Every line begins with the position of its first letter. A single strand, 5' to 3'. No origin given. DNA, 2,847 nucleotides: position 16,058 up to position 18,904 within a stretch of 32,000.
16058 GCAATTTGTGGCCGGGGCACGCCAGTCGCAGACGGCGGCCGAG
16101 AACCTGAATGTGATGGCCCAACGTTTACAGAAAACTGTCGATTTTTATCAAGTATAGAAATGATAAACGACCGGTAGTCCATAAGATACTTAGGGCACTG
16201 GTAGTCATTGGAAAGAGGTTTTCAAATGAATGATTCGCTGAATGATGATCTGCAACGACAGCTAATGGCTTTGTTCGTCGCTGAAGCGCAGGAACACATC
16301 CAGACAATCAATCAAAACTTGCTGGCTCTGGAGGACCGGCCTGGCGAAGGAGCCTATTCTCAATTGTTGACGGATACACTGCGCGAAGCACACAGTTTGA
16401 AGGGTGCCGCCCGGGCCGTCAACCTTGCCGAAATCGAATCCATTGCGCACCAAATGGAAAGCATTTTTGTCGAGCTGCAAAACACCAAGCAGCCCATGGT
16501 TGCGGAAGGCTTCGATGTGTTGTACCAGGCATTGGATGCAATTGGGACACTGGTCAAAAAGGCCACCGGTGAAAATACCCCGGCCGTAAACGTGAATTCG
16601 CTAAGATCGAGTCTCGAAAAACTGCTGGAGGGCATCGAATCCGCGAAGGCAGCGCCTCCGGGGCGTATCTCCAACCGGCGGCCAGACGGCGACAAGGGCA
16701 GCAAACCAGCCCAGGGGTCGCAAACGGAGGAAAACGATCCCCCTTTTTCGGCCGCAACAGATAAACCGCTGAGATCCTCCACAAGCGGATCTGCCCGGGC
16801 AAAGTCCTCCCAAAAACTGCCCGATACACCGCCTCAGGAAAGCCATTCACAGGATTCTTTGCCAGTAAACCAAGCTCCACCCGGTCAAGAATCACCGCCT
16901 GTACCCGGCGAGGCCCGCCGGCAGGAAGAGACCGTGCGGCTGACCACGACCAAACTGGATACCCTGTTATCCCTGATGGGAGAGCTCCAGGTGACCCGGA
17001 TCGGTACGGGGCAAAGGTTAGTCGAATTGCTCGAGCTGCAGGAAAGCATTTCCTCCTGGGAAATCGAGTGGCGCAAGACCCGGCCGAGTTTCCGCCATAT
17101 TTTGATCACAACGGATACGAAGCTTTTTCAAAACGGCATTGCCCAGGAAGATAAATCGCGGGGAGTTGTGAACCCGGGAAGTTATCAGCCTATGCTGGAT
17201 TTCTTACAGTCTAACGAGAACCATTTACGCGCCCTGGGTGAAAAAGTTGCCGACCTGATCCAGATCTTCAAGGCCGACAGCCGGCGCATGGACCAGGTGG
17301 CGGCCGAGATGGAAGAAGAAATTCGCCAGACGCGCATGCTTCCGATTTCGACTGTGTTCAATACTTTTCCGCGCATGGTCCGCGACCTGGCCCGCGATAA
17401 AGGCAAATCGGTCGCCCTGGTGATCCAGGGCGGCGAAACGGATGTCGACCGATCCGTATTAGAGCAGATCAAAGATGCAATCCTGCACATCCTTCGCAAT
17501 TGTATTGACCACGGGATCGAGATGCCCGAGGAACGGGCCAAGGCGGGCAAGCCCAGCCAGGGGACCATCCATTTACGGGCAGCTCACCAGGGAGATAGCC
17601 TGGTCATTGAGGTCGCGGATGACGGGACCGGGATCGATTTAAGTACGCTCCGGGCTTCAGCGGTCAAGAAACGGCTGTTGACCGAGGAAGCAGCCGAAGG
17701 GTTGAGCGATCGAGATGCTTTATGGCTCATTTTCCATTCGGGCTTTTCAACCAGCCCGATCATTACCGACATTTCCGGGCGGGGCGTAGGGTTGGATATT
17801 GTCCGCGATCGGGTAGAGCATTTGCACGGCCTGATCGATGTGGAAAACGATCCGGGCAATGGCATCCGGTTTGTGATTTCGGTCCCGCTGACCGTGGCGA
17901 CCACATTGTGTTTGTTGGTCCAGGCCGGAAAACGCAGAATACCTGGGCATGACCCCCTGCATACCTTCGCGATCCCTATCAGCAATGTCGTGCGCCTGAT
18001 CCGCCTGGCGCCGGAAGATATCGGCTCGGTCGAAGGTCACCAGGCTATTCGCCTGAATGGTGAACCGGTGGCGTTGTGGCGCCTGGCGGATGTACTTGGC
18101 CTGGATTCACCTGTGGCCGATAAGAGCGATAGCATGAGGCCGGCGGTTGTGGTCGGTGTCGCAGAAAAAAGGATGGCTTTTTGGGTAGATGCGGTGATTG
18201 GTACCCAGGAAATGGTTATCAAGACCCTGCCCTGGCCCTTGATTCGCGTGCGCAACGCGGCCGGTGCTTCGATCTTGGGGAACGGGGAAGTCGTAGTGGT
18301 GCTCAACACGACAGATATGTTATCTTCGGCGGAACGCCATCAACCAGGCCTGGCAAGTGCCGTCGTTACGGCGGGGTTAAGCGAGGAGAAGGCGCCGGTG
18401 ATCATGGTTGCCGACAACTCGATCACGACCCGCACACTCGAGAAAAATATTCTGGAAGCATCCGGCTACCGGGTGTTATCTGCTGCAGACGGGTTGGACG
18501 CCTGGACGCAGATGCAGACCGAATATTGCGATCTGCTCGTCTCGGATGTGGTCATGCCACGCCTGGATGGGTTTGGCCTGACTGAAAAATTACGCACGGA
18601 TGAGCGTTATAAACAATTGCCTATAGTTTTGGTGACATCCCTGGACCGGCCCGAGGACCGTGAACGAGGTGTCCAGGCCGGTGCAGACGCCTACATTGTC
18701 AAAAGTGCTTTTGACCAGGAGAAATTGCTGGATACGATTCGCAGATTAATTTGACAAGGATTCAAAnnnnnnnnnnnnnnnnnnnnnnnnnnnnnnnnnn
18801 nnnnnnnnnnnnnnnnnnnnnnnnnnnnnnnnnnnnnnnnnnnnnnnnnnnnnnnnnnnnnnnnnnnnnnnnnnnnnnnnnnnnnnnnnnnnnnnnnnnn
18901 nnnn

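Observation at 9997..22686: Wsp-type chemosensory operon whose output is a REC...HD-GYP c-di-GMP phosphodiesterase rather than a diguanylate cyclase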

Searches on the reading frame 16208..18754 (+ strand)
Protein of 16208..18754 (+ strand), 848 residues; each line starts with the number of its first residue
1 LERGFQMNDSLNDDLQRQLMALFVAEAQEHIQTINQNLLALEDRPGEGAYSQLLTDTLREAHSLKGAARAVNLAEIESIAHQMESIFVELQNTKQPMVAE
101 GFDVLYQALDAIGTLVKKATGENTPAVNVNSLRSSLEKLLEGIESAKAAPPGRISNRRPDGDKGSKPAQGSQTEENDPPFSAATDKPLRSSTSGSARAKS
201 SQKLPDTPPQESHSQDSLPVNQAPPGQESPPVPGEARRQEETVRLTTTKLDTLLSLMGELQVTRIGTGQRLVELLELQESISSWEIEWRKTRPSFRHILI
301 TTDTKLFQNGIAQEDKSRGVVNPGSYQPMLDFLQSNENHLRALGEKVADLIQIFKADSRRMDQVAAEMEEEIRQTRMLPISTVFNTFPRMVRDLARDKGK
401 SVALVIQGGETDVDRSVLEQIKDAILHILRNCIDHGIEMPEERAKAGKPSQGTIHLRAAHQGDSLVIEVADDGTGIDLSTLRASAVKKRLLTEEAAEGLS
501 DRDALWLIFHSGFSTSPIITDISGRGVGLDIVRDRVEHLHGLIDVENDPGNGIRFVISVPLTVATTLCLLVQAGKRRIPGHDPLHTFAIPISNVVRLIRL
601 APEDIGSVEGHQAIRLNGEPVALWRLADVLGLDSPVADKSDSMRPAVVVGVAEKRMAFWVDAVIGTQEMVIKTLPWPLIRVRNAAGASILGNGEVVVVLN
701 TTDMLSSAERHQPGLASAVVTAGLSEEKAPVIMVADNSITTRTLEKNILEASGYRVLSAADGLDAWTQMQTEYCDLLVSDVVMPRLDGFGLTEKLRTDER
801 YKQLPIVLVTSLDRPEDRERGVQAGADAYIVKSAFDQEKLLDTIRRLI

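Call 3: search_protein_families(library=pfam, proteins=[window:16208-18754:+], max_evalue=0.01)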
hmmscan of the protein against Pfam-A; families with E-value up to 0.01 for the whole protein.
window:16208-18754:+ (848 aa): 5 families
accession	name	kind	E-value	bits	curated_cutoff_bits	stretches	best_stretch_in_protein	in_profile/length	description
PF00072.30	Response_reg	-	4.7e-22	78.7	30.2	1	732-844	1-110/111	Response regulator receiver domain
PF01584.24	CheW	-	1.5e-18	67.2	23.5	1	585-708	10-137/138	CheW-like domain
PF02518.31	HATPase_c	-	2.4e-16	60.6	26.4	1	423-562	4-110/111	Histidine kinase-, DNA gyrase B-, and HSP90-like ATPase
PF01627.28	Hpt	-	1.1e-13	51.6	24.6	1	18-112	1-81/84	Hpt domain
PF13581.12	HATPase_c_2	-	0.0051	17.3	27.4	0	444-501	47-92/127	Histidine kinase-like ATPase domain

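Call 53: search_protein_families(library=ncbifam, proteins=[window:16226-18754:+], max_evalue=0.00001)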
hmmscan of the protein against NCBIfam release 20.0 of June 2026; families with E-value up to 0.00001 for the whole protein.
window:16226-18754:+ (842 aa): 79 families (the best 25 are shown)
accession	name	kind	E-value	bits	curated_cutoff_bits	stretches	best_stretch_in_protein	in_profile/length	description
NF041336.1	CheA_Halo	equivalog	1.6e-96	324.5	950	2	355-695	337-663/666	chemotaxis protein CheA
NF007835.0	PRK10547.1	equivalog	5.9e-70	236.6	793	1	355-697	326-655/670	chemotaxis protein CheA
NF007135.0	PRK09581.1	equivalog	1.2e-21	77.1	474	1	724-839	4-117/457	PleD family two-component system response regulator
NF008099.0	PRK10841.1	equivalog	4.3e-21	74.4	920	1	715-826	816-925/949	two-component system sensor histidine kinase RcsC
NF045944.1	ResRegRpaBCyano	equivalog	1e-19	70.8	330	1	727-834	1-104/229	response regulator transcription factor RpaB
NF007420.1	PRK09959.1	equivalog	3.1e-18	64.8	1995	1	725-826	960-1059/1197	acid-sensing system histidine kinase EvgS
NF041733.1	resp_reg_CseB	equivalog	1.5e-17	63.7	350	1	725-841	3-114/228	two-component system response regulator CseB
NF038297.2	hybrid_HK_HrmK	equivalog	7.9e-17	61.1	725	1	712-827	480-594/607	hybrid histidine kinase/response regulator HrmK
TIGR02154.1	PhoB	equivalog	8.3e-17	61.2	296.2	1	725-839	4-117/226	phosphate regulon transcriptional regulator PhoB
TIGR02956.1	TMAO_torS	equivalog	2.7e-16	58.9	676.5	1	723-840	702-818/967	TMAO reductase system sensor histidine kinase/response regulator TorS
NF041734.1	resp_reg_RppA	equivalog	2.3e-15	56.5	250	1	725-841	3-117/229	two-component system response regulator RppA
TIGR01387.1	cztR_silR_copR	subfamily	2.8e-15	56.6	279.2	1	725-841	1-113/218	heavy metal response regulator transcription factor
NF053854.1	RespRegPhoBBctds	equivalog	4.2e-15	55.7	270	1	726-827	2-101/225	two-component system response regulator PhoB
NF011874.0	PRK15347.1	equivalog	5e-15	54.6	852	1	726-826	693-795/921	two component system sensor kinase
NF007901.0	PRK10610.1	equivalog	5.1e-15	55.7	189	1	726-827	8-110/129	chemotaxis response regulator CheY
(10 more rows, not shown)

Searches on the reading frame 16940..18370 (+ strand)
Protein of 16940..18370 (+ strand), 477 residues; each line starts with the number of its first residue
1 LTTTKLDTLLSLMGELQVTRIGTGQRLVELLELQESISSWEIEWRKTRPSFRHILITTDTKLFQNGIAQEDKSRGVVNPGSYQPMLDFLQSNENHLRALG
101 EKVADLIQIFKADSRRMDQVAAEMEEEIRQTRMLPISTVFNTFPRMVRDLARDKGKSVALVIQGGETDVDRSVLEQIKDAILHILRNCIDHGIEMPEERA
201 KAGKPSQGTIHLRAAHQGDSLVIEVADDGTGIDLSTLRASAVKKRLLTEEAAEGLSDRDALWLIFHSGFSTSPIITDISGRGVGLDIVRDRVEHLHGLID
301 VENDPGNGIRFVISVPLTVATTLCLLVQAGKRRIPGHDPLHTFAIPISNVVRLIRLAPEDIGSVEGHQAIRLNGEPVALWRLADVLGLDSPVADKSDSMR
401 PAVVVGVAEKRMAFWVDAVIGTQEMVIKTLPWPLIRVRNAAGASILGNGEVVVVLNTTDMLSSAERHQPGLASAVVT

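Call 73: search_dna_similar(query=window:16940-18370:+, collection=plasmids, mode=protein, max_rows=25)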
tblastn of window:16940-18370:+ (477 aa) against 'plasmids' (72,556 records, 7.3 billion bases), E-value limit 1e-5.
Records with a match: 597; places in all: 643; records where one place covers at least 80% of the query: 44.
Best place of each record, by identity: <60% 597.
By first word of the organism name: Ralstonia 136; Pseudomonas 135; Sinorhizobium 76; Phaeobacter 59; Azospirillum 23; Leisingera 17; Deinococcus 12; Burkholderia 9; Shinella 7; Novosphingobium 7; and 61 more.
By predicted mobility (MOB-suite, as given by PLSDB): non-mobilizable 364; mobilizable 130; conjugative 103.
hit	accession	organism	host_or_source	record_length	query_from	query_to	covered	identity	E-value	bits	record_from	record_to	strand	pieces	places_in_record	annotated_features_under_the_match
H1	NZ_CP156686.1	Burkholderia stagnalis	Bacterial cells,soils collected in ...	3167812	77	466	82%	36.2%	2e-67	241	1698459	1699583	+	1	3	none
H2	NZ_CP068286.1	Ralstonia syzygii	Musa balbisiana cultivar Kepok,banana ...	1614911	97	466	78%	37.7%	5e-57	248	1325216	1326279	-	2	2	record has no annotation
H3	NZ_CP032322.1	Azospirillum argentinense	soil sample,Agricultural field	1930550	27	472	94%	31.2%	2e-50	192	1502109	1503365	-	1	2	record has no annotation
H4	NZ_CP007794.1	Azospirillum argentinense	Triticum aestivum L.,Root,wheat ...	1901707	27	472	94%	31.2%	4e-50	191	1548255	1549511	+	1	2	record has no annotation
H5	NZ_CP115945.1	Ralstonia syzygii R24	Syzygium aromaticum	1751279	97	466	78%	37.6%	7e-67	240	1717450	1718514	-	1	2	none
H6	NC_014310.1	Ralstonia solanacearum PSI07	-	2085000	97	466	78%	37.6%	1e-66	239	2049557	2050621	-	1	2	none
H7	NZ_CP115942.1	Ralstonia syzygii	Musa sp.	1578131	97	466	78%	37.6%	1e-66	239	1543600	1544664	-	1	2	none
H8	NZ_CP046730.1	Ralstonia syzygii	tobacco,cell culture,leaf veins ...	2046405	97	466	78%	37.6%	1e-62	228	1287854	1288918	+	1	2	none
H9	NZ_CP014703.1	Ralstonia solanacearum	Solanum tuberosum,cell culture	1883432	97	466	78%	37.6%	1e-62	228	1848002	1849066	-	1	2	none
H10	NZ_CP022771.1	Ralstonia solanacearum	Solanum tuberosum,single cell,Potato ...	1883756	97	466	78%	37.6%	1e-62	228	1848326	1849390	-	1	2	none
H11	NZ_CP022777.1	Ralstonia solanacearum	Solanum tuberosum,single cell,Potato ...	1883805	97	466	78%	37.6%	1e-62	228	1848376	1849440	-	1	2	none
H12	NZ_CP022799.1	Ralstonia solanacearum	Solanum tuberosum,single cell,Potato ...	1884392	97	466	78%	37.6%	1e-62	228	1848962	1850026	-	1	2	none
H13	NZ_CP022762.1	Ralstonia solanacearum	Solanum tuberosum,single cell,Potato ...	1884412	97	466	78%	37.6%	1e-62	228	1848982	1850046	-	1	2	none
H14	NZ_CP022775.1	Ralstonia solanacearum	Solanum tuberosum,single cell,Potato ...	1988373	97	466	78%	37.6%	2e-62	227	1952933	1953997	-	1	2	none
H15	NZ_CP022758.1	Ralstonia solanacearum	Solanum tuberosum,single cell,Potato ...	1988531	97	466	78%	37.6%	2e-62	227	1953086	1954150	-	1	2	none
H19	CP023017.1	Ralstonia solanacearum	Solanum tuberosum,single cell,Potato ...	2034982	97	466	78%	37.6%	3e-62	226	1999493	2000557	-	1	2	hybrid sensor histidine kinase/response regulator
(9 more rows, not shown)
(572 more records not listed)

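Call 74: get_annotated_region(hit=H19, flank=8000)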
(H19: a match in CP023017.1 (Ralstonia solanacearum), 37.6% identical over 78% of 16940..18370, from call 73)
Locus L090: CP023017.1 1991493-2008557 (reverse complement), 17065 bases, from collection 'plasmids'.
description: Ralstonia solanacearum strain SL3022 plasmid unnamed, complete sequence
organism: Ralstonia solanacearum (NCBI taxid 305)
taxonomy: Bacteria; Pseudomonadota; Betaproteobacteria; Burkholderiales; Burkholderiaceae; Ralstonia; Ralstonia solanacearum
host: -; source: Solanum tuberosum,single cell,Potato bacterial wilt; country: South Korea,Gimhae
typing (MOB-suite, as given by PLSDB): non-mobilizable
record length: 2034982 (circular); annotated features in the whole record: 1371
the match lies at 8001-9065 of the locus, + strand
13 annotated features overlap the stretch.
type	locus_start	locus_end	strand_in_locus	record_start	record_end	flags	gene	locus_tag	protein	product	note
CDS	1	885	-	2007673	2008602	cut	-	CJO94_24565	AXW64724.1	serine/threonine protein phosphatase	-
CDS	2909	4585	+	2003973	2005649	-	-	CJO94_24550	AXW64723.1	methyl-accepting chemotaxis protein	-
CDS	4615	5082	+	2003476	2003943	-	-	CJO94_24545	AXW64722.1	chemotaxis protein CheW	-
CDS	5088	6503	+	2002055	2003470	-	-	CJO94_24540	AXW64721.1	methyltransferase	-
CDS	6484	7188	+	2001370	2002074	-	-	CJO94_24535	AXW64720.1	chemotaxis protein CheW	-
CDS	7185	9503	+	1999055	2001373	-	-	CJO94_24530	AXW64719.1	hybrid sensor histidine kinase/response regulator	-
CDS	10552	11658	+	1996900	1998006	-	-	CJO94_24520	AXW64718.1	diguanylate cyclase response regulator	-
CDS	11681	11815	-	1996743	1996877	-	-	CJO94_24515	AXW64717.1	hypothetical protein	-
CDS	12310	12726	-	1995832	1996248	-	-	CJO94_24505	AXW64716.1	MarR family transcriptional regulator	-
CDS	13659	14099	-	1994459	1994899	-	-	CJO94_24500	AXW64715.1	LacI family transcriptional regulator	-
CDS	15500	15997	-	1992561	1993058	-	-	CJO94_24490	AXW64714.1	DUF2924 domain-containing protein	-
CDS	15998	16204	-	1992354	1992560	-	-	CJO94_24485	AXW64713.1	hypothetical protein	-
CDS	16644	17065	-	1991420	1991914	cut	-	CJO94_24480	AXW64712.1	hypothetical protein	-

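Call 75: get_annotated_region(hit=H1, flank=8000)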
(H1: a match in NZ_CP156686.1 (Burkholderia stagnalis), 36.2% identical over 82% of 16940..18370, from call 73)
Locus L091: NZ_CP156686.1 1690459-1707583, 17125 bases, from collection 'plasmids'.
description: Burkholderia stagnalis strain YJ-2 plasmid plas1, complete sequence
organism: Burkholderia stagnalis (NCBI taxid 1503054)
taxonomy: Bacteria; Pseudomonadota; Betaproteobacteria; Burkholderiales; Burkholderiaceae; Burkholderia; Burkholderia stagnalis
host: -; source: Bacterial cells,soils collected in Guangdong Province, China; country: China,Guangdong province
typing (MOB-suite, as given by PLSDB): non-mobilizable
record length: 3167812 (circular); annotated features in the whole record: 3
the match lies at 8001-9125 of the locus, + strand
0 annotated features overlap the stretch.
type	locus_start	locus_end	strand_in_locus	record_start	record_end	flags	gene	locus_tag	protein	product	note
